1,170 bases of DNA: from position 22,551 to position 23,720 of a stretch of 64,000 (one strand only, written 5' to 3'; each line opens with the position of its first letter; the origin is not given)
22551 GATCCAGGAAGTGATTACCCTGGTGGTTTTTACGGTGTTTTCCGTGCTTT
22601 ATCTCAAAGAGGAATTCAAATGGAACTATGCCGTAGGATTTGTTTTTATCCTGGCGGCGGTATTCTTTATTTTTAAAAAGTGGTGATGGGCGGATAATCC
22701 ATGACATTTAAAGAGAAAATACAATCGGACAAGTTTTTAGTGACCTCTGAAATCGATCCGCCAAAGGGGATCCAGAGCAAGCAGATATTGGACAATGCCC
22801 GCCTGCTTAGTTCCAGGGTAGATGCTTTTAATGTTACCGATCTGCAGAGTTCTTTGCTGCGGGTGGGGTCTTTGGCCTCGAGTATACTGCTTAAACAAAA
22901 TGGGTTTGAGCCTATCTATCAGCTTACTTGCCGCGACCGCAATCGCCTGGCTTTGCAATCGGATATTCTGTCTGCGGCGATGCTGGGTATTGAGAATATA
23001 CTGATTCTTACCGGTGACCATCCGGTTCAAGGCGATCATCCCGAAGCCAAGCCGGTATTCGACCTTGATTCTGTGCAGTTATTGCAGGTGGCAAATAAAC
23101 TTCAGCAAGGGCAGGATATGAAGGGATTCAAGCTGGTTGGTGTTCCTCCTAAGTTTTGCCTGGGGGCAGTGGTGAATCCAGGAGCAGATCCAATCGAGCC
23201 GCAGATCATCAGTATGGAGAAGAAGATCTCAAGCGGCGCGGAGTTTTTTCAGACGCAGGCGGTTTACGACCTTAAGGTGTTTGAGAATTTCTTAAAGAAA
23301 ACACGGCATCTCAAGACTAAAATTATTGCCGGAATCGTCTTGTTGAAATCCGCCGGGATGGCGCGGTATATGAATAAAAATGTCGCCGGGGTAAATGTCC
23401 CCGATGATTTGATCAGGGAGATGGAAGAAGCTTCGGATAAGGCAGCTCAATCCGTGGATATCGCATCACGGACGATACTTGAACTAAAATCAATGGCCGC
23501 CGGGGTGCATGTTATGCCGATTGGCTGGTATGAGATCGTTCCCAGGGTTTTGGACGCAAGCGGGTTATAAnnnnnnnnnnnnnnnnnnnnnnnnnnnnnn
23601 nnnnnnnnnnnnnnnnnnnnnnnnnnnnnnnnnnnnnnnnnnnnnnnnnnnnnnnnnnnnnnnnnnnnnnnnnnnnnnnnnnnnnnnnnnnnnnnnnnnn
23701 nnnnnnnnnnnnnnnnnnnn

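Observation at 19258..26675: Compact Wood-Ljungdahl block with non-canonical partners: DUF486 membrane protein instead of MetV, an LpdA/Nox-like flavoprotein lacking its NAD(P)H motif, and a stand-alone acsB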

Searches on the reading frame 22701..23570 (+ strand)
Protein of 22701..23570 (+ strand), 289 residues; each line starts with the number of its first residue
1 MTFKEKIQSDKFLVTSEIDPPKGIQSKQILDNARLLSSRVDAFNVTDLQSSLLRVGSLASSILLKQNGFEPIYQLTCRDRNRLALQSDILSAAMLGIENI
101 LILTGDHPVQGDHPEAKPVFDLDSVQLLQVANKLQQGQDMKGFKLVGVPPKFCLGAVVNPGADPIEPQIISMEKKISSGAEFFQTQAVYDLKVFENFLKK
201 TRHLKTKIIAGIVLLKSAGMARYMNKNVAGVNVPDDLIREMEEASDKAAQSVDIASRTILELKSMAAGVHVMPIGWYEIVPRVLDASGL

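Call 3: search_protein_families(library=pfam, proteins=[window:22701-23570:+], max_evalue=0.01)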
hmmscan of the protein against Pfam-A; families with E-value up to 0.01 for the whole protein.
window:22701-23570:+ (289 aa): 1 family
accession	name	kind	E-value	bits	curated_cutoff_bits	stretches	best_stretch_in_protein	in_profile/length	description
PF02219.23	MTHFR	-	7.8e-32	111.2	24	1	3-285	2-284/287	Methylenetetrahydrofolate reductase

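Call 4: search_protein_families(library=ncbifam, proteins=[window:22701-23570:+], max_evalue=0.01)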
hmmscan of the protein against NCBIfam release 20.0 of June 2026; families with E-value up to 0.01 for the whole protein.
window:22701-23570:+ (289 aa): 4 families
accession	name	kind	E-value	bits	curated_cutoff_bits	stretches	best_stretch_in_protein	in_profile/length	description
NF006396.0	PRK08645.1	equivalog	5e-70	236.3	453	1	2-285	313-600/611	bifunctional homocysteine S-methyltransferase/methylenetetrahydrofolate reductase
TIGR00676.1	fadh2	equivalog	2.3e-18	66.5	293.7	1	18-282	5-269/275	methylenetetrahydrofolate reductase [NAD(P)H]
TIGR00677.1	fadh2_euk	equivalog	1.8e-11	43.9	310.05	1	65-257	56-240/281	methylenetetrahydrofolate reductase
NF006950.0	PRK09432.1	equivalog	1.8e-06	27.5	382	1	16-249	27-247/296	methylenetetrahydrofolate reductase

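Call 25: search_solved_structures(query=window:22701-23570:+, max_evalue=0.001, show_alignments=2)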
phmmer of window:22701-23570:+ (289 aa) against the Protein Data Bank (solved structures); distinct sequences matched with E-value up to 0.001: 7.
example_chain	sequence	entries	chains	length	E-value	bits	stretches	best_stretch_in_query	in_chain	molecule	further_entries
6fnu_A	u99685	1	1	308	1.7e-06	31.2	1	63-202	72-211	Methylenetetrahydrofolate reductase 1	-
1v93_A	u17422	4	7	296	3.2e-06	30.3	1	17-277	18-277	5,10-Methylenetetrahydrofolate reductase | Methylenetetrahydrofolate reductase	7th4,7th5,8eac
3apt_A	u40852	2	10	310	3.9e-06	30.1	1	17-277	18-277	Methylenetetrahydrofolate reductase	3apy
6fcx_A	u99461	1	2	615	6e-05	26.2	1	60-249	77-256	Methylenetetrahydrofolate reductase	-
8qa4_A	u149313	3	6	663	6.7e-05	26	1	60-249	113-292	Methylenetetrahydrofolate reductase (NADPH)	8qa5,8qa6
8uy2_A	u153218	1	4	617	0.00043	23.4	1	67-248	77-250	Methylenetetrahydrofolate reductase-like protein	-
8uy1_D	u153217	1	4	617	0.00049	23.2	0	67-248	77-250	Methylenetetrahydrofolate reductase-like protein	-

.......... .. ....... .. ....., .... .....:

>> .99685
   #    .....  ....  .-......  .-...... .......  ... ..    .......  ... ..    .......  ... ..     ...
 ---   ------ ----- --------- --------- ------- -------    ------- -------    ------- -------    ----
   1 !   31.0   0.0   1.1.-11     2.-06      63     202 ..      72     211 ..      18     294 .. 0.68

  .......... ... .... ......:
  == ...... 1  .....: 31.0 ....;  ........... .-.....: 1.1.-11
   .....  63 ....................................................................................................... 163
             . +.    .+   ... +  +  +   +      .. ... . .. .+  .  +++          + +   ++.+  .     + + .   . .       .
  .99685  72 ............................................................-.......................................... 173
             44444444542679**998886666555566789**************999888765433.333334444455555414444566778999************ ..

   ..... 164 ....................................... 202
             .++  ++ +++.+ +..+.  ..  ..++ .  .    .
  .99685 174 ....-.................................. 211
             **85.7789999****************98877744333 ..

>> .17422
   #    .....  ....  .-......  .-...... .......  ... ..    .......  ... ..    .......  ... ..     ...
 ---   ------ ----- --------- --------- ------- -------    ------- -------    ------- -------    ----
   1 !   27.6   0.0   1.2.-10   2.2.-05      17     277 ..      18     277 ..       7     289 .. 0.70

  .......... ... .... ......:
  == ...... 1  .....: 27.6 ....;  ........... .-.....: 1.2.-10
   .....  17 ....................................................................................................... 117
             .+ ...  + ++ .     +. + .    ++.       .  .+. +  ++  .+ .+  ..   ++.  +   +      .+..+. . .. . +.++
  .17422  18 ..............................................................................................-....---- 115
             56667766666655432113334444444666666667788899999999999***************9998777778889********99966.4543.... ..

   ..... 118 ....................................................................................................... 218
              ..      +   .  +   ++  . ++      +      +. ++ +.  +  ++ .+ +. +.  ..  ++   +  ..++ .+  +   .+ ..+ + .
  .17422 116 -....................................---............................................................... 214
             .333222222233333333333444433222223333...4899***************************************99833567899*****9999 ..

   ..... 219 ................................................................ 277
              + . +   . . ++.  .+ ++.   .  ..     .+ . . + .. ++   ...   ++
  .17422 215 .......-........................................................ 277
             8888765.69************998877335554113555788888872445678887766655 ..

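Call 27: find_homologous_proteins(query=window:22701-23570:+, max_evalue=1e-10)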
Query window:22701-23570:+ (289 aa): 8000 proteins with E <= 1e-10 among 8000 candidates; the best 120 are listed.
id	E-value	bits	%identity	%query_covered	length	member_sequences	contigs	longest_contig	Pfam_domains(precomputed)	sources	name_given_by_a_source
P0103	7.7e-183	624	100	100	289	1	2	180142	PF02219.24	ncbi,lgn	-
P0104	1.0e-147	509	80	100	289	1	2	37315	PF02219.24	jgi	jgi:5,10-methylenetetrahydrofolate reductase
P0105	2.9e-147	508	79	100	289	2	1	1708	PF02219.24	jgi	-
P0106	7.4e-146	503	79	100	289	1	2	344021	PF02219.24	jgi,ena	-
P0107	1.3e-145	502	78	100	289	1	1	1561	PF02219.24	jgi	jgi:5,10-methylenetetrahydrofolate reductase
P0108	1.5e-145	502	78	100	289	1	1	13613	PF02219.24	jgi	-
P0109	2.3e-145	501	79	100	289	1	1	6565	PF02219.24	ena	-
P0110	2.4e-145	501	79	100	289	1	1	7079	PF02219.24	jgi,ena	-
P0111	2.6e-145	501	79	100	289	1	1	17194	PF02219.24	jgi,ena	-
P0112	3.0e-145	501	79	100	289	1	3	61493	PF02219.24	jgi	-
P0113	3.4e-145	501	78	100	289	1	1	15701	PF02219.24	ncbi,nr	ncbi:MAG: methylenetetrahydrofolate reductase [Candidatus Omnitrophica bacterium]|nr:methylenetetrah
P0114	3.5e-145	501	78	100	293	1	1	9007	PF02219.24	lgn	-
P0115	4.7e-145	500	78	100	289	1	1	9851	PF02219.24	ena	-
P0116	5.1e-145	500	78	100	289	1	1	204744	PF02219.24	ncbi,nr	ncbi:MAG: methylenetetrahydrofolate reductase [Candidatus Omnitrophica bacterium]|nr:methylenetetrah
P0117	6.1e-145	500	78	100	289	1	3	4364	PF02219.24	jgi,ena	-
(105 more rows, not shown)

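Call 44: find_related_loci(query=A3, collection=metagenome_contigs, flank=6000)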
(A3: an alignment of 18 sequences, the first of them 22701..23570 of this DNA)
Query A3 (289 aa) in metagenome_contigs; peptide patterns used: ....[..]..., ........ (x = any residue, [..] = any of these).
600 stretches matched a pattern (row limit reached: there are more); 589 encode a relative of the query (tblastn E <= 1e-3); the best 80 are kept; 80 distinct loci.
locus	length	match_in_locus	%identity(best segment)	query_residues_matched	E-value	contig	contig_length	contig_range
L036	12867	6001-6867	76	1-289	1e-152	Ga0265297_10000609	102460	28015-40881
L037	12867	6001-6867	78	1-289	4e-152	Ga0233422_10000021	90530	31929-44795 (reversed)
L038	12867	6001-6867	78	1-289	4e-152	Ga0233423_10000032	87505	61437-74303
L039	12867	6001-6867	75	1-289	9e-152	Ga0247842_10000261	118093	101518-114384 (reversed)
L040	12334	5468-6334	76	1-289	3e-151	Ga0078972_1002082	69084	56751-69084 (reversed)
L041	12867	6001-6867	75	1-289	1e-150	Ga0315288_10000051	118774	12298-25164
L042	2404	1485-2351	76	1-289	3e-160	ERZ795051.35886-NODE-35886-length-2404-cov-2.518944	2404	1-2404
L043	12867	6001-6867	74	1-289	2e-147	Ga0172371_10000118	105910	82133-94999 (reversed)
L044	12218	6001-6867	75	1-289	2e-147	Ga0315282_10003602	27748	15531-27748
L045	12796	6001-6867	75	1-289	3e-147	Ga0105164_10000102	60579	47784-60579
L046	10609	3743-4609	75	1-289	5e-147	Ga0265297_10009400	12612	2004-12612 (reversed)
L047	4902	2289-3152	76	1-288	4e-149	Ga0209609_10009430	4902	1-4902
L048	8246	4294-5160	74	1-289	3e-146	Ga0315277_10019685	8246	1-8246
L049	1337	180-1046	75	1-289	2e-159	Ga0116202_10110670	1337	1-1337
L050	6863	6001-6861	74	1-287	4e-145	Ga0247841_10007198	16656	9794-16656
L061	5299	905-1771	70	1-289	5e-137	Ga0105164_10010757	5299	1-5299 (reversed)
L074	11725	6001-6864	61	1-289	6e-123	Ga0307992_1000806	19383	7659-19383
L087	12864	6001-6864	58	1-289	8e-115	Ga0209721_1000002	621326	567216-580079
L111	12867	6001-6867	58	2-289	4e-108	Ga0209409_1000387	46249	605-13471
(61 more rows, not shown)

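Call 48: search_protein_families(library=pfam, proteins=[L039:6892-8823:+, L039:8820-9266:+, L039:9263-10528:+], max_evalue=0.001)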
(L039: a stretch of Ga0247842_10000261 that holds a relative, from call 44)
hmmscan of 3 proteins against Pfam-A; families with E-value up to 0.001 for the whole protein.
L039:6892-8823:+ (643 aa): 1 family
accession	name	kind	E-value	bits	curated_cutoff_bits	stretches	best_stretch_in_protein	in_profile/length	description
PF03063.25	Prismane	-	3.7e-171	570.7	27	1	46-616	1-512/513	Prismane/CO dehydrogenase family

L039:8820-9266:+ (148 aa): 12 families
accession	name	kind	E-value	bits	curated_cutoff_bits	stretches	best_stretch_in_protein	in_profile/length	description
PF13247.11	Fer4_11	-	1e-17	64.6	26.2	1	56-142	7-98/100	4Fe-4S dicluster domain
PF12838.12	Fer4_7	-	3.9e-15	56.5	27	2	58-106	1-52/52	4Fe-4S dicluster domain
PF12837.12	Fer4_6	-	3.6e-12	46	25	1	85-107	2-24/24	4Fe-4S binding domain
PF13187.11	Fer4_9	-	2.6e-10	40.6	27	2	59-107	2-52/52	4Fe-4S dicluster domain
PF13237.11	Fer4_10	-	1.5e-09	38.1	25.5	2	56-103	6-53/53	4Fe-4S dicluster domain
PF14697.11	Fer4_21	-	1.6e-09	38.2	35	2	88-139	4-57/59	4Fe-4S dicluster domain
PF00037.32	Fer4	-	8.1e-09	35.4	21.1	1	85-108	1-24/24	4Fe-4S binding domain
PF12797.12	Fer4_2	-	2.7e-08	33.7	24.5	1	84-104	2-22/22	4Fe-4S binding domain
PF12800.12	Fer4_4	-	2.5e-05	24.7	24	0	91-104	3-16/17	4Fe-4S binding domain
PF13484.11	Fer4_16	-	3.9e-05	24.8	30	0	91-119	1-29/66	4Fe-4S double cluster binding domain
PF13534.11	Fer4_17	-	6.6e-05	23.8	22.2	0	91-114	1-24/61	4Fe-4S dicluster domain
PF13183.11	Fer4_8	-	0.00098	20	27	0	8-72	2-65/68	4Fe-4S dicluster domain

L039:9263-10528:+ (421 aa): 8 families
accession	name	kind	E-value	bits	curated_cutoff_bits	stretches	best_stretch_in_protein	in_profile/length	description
PF07992.20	Pyr_redox_2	-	2.1e-59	201.8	26.1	1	3-300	2-291/291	Pyridine nucleotide-disulphide oxidoreductase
PF00070.33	Pyr_redox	-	5.8e-18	65.6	22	1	146-223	3-80/82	Pyridine nucleotide-disulphide oxidoreductase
PF18267.7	Rubredoxin_C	-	6e-16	58.6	25.9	1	320-390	2-70/70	Rubredoxin NAD+ reductase C-terminal domain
PF13738.12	Pyr_redox_3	-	1.7e-13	51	30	1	63-274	88-305/305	Pyridine nucleotide-disulphide oxidoreductase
PF03486.20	HI0933_like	-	2.8e-07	30.7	50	0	66-110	119-166/244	HI0933-like protein Rossmann domain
PF01266.30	DAO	-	6.6e-07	29.6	27.9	0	145-171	2-28/353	FAD dependent oxidoreductase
PF01134.28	GIDA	-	0.00022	20.8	22.1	0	146-176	3-33/391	Glucose inhibited division protein A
PF13450.12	NAD_binding_8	-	0.00052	20.7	21.9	0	147-171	1-25/68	NAD(P)-binding Rossmann-like domain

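Call 49: search_protein_families(library=ncbifam, proteins=[L039:6892-8823:+, L039:8820-9266:+, L039:9263-10528:+], max_evalue=0.001)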
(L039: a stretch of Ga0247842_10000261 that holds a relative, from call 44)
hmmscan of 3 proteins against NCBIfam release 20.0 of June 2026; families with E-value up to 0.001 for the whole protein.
L039:6892-8823:+ (643 aa): 3 families
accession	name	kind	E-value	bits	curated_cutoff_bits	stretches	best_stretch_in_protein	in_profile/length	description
TIGR01702.1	CO_DH_cata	equivalog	1.3e-203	677.7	478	1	10-634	3-619/621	anaerobic carbon-monoxide dehydrogenase catalytic subunit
TIGR00314.1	cdhA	equivalog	2.8e-20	71.7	781.3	3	192-365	163-332/784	CO dehydrogenase/acetyl-CoA synthase complex subunit alpha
TIGR01703.1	hybrid_clust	equivalog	3.3e-09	35.8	360.8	1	336-579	287-483/522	hydroxylamine reductase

L039:8820-9266:+ (148 aa): 46 families (the best 25 are shown)
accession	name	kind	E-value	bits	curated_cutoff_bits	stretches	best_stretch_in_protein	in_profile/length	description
TIGR02951.1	DMSO_dmsB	equivalog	1.3e-25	90.3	214.1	1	4-140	4-149/161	DMSO/selenate family reductase complex B subunit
NF009408.0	PRK12769.1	equivalog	6.3e-24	84.1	1003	1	7-140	8-143/659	formate-dependent uric acid utilization protein AegA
NF007658.0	PRK10330.1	equivalog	1.1e-23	83.7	260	1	6-141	7-154/181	electron transport protein HydN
NF009451.0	PRK12809.1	equivalog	4.5e-23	81.4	1154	1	7-140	8-135/639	formate-dependent uric acid utilization protein YgfT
NF045766.1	PhenlGlyoxDHPadI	equivalog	1.2e-22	80.3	700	1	4-143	7-137/443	NADH-dependent phenylglyoxylate dehydrogenase subunit beta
NF011569.0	PRK14993.1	equivalog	3.9e-21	75.6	416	1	5-140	47-184/244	tetrathionate reductase subunit TtrB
NF045797.1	DsrO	equivalog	6.5e-19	68.3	200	1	7-106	49-149/235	sulfate reduction electron transfer complex DsrMKJOP subunit DsrO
TIGR03149.1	cyt_nit_nrfC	equivalog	8.4e-19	67.8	377.6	1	6-142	43-182/225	cytochrome c nitrite reductase Fe-S protein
NF008134.0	PRK10882.1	equivalog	1.7e-18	66.8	263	1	57-142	111-206/329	hydrogenase 2 operon protein HybA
NF041715.1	arsenate_red_ArrB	equivalog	2.5e-17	63.2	450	1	6-112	7-109/233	arsenate respiratory reductase iron-sulfur subunit ArrB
TIGR01582.1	FDH-beta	equivalog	4.9e-17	61.9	334.7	1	6-141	26-179/283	formate dehydrogenase subunit beta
NF007382.0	PRK09898.1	equivalog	4.2e-16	59.1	213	1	9-123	66-190/208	ferredoxin-like protein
NF038355.1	FDH3_beta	equivalog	9.8e-16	58.3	240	1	3-122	4-118/180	formate dehydrogenase FDH3 subunit beta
NF045715.1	sulf_resp_HmcB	equivalog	1.1e-14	54.3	420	1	4-143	39-197/307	sulfate respiration complex iron-sulfur protein HmcB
TIGR03478.1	DMSO_red_II_bet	subfamily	4.1e-13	48.9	480.7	1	56-122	128-194/321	DMSO reductase family type II enzyme, iron-sulfur subunit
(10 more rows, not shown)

L039:9263-10528:+ (421 aa): 54 families (the best 25 are shown)
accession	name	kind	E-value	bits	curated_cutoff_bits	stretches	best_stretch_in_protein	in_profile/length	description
NF045765.1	PhenlGlyoxDHPadH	equivalog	6e-88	295.5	475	1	3-402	4-402/416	NADH-dependent phenylglyoxylate dehydrogenase subunit epsilon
TIGR02374.1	nitri_red_nirB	equivalog_domain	7e-79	266.2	578.35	1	5-400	2-396/794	nitrite reductase large subunit NirB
TIGR03385.1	CoA_CoA_reduc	equivalog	1.2e-64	218.8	578.8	1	5-335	3-341/439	CoA-disulfide reductase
NF007123.0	PRK09564.1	equivalog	5.1e-56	190.2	458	1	3-335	2-342/444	CoA-disulfide reductase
NF041682.1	ant_diox_AndAa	equivalog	2.1e-51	174.9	650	1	2-317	4-319/406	anthranilate 1,2-dioxygenase system ferredoxin--NAD(+) reductase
NF042949.2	3PPDioc_HcaD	equivalog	8.5e-49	166.3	450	1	2-309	2-307/386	3-phenylpropionate/cinnamic acid dioxygenase ferredoxin--NAD(+) reductase subunit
NF011565.0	PRK14989.1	subfamily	2e-47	161.8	883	1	3-399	5-400/847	nitrite reductase large subunit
NF046103.1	NOXase_Strep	equivalog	2.6e-47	161.8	600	1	4-338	2-342/442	H2O-forming NADH oxidase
NF003437.0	PRK04965.1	equivalog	1e-43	149.8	392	1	2-278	3-276/378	NADH:flavorubredoxin reductase NorW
NF007286.0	PRK09754.1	equivalog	7.2e-42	143.6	447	1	3-401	5-391/400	phenylpropionate dioxygenase ferredoxin reductase subunit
NF010037.0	PRK13512.1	equivalog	2.7e-41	141.9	394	1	1-349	1-350/438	CoA-disulfide reductase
TIGR02053.1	MerA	equivalog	1.8e-29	103.1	454.45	1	88-311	118-333/465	mercury(II) reductase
NF004991.0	PRK06370.1-3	subfamily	1.1e-23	83.6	620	1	88-283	154-348/509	FAD-containing oxidoreductase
TIGR01350.1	lipoamide_DH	equivalog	9.6e-23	80.6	408.8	1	66-280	99-312/461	dihydrolipoyl dehydrogenase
TIGR03169.1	Nterm_to_SelD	hypoth_equivalog_domain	2.2e-21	76.6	310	1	27-279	26-284/365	pyridine nucleotide-disulfide oxidoreductase family protein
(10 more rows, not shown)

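Call 51: search_protein_families(library=pfam, proteins=[L074:5243-5887:+, L087:5291-5974:+, L087:3228-4787:+, L074:6915-8351:+, L111:3397-5391:+, L111:5372-5986:+], max_evalue=0.001)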
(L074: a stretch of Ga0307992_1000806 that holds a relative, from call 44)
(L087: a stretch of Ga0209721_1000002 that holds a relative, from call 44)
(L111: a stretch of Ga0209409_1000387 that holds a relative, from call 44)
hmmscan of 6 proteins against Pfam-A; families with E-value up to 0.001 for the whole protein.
L074:5243-5887:+ (214 aa): 1 family
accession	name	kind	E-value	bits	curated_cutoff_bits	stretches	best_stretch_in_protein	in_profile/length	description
PF12225.13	DUF5981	-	3e-34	117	23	1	111-204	2-95/95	Methylene-tetrahydrofolate reductase C terminal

L087:5291-5974:+ (227 aa): 1 family
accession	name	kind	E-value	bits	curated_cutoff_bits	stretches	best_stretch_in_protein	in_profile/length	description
PF12225.13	DUF5981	-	9.6e-31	105.8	23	1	110-203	2-94/95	Methylene-tetrahydrofolate reductase C terminal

L087:3228-4787:+ (519 aa): 1 family
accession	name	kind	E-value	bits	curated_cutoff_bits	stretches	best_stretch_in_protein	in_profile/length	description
PF00374.24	NiFeSe_Hases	-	4.2e-162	541.1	25.8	1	38-504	1-508/508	Nickel-dependent hydrogenase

L074:6915-8351:+ (478 aa): 6 families
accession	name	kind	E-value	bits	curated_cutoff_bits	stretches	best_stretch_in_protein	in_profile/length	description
PF13487.12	HD_5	-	1.9e-34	119.3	27.2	1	309-470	6-170/170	HD domain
PF01966.28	HD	-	1.1e-21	77.8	22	1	320-439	4-116/116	HD domain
PF13185.12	GAF_2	-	1.2e-11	45.4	28.6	1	149-287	2-136/136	GAF domain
PF13492.12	GAF_3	-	2.3e-10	41.4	27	1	166-288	17-129/129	GAF domain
PF00672.30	HAMP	-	2.3e-08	34.7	25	1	71-121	2-52/53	HAMP domain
PF01590.32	GAF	-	3.5e-08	34.5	22.4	1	154-286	5-133/133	GAF domain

L111:3397-5391:+ (664 aa): 14 families
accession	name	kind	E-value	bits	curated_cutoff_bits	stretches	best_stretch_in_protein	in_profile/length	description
PF01512.22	Complex1_51K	-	1.4e-50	171.5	31.2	1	355-500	1-150/150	Nuo51 FMN-binding domain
PF13375.12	RnfC_N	-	3.4e-32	110.9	25.6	1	230-329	2-100/101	RnfC Barrel sandwich hybrid domain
PF12225.13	DUF5981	-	2e-25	88.7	23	1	123-200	7-84/95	Methylene-tetrahydrofolate reductase C terminal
PF12838.12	Fer4_7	-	1.8e-06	28.8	27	1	593-646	1-51/52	4Fe-4S dicluster domain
PF13237.11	Fer4_10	-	1.8e-06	28.2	25.5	1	590-643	5-52/53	4Fe-4S dicluster domain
PF10531.15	SLBB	-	5.4e-06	26.6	27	1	512-562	1-54/55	SLBB domain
PF13187.11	Fer4_9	-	4.5e-05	23.8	27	0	588-607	31-50/52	4Fe-4S dicluster domain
PF14697.11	Fer4_21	-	0.00013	22.4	35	0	591-606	38-53/59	4Fe-4S dicluster domain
PF13183.11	Fer4_8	-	0.00016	22.5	27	1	592-647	3-68/68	4Fe-4S dicluster domain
PF12837.12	Fer4_6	-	0.0002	21.6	25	1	591-607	6-22/24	4Fe-4S binding domain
PF00037.32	Fer4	-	0.00033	20.8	21.1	1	592-606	6-20/24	4Fe-4S binding domain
PF12800.12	Fer4_4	-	0.00043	20.8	24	1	592-606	2-16/17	4Fe-4S binding domain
PF05896.17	NQRA_N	-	0.00046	20.8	25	1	249-310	19-80/94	NqrA N-terminal barrel-sandwich hybrid domain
PF12797.12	Fer4_2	-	0.00071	19.8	24.5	1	590-605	6-21/22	4Fe-4S binding domain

L111:5372-5986:+ (204 aa): 1 family
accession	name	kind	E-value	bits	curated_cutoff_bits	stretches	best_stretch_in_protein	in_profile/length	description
PF12225.13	DUF5981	-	4.2e-29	100.5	23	1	104-192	2-89/95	Methylene-tetrahydrofolate reductase C terminal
